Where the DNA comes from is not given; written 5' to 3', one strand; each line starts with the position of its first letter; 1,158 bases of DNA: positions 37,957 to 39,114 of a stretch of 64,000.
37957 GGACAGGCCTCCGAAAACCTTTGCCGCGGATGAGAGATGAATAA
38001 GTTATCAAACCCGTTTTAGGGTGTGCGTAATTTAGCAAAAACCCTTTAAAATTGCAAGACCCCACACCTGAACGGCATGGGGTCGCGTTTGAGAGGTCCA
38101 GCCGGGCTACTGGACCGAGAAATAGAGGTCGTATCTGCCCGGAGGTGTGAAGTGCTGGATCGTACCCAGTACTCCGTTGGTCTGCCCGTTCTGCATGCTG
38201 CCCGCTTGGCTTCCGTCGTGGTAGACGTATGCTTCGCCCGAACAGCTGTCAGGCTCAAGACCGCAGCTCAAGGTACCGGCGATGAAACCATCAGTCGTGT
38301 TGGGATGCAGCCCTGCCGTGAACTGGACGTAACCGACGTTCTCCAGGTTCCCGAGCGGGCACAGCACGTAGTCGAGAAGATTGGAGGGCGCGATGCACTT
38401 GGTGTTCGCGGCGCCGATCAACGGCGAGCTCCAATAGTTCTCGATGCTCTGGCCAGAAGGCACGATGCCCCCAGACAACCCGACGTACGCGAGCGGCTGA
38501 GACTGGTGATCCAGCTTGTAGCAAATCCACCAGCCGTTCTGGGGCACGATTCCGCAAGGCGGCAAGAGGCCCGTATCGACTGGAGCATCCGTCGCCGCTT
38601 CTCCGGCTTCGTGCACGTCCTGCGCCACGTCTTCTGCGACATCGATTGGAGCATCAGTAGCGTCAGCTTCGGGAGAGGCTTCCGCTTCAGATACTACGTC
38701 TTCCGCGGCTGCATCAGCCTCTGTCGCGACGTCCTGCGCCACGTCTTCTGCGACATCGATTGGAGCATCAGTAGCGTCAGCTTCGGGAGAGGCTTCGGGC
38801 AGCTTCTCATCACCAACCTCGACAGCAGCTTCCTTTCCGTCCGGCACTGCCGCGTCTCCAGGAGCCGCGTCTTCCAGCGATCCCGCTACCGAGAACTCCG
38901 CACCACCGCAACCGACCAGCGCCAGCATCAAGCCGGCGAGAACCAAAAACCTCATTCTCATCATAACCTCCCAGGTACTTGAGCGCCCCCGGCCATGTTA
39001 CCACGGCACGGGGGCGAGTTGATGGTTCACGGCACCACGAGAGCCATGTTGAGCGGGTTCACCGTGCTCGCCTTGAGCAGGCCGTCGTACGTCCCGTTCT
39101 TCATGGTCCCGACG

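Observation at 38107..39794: Paralogous family of three acidic lipoproteins sharing a Cys-containing C-terminal domain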

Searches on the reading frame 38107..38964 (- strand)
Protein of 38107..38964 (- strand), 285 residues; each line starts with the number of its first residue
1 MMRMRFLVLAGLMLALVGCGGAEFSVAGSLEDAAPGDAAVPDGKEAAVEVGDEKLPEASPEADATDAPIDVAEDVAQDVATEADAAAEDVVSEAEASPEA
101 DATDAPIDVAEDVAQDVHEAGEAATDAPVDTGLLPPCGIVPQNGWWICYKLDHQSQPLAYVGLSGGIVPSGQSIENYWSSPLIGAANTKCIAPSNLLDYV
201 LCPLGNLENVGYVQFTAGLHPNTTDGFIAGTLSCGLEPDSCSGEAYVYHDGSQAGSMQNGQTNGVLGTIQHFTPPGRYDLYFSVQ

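Call 8: search_protein_families(library=pfam, proteins=[window:38107-38964:-], max_evalue=1)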
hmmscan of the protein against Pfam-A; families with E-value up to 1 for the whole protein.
window:38107-38964:- (285 aa): 1 family
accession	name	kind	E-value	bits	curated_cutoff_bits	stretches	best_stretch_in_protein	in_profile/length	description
PF07747.17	MTH865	-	0.0083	16.3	25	1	38-80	25-69/70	MTH865-like family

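Call 10: find_encoding_contigs(protein=window:38107-38964:-, flank=3000, max_places=6)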
Protein window:38107-38964:- (285 aa): no gene with exactly this product is on record in the collection.

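Call 57: search_protein_families(library=ncbifam, proteins=[window:38107-38964:-], max_evalue=1)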
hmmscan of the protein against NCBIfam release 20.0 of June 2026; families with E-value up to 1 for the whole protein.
window:38107-38964:- (285 aa): 0 families
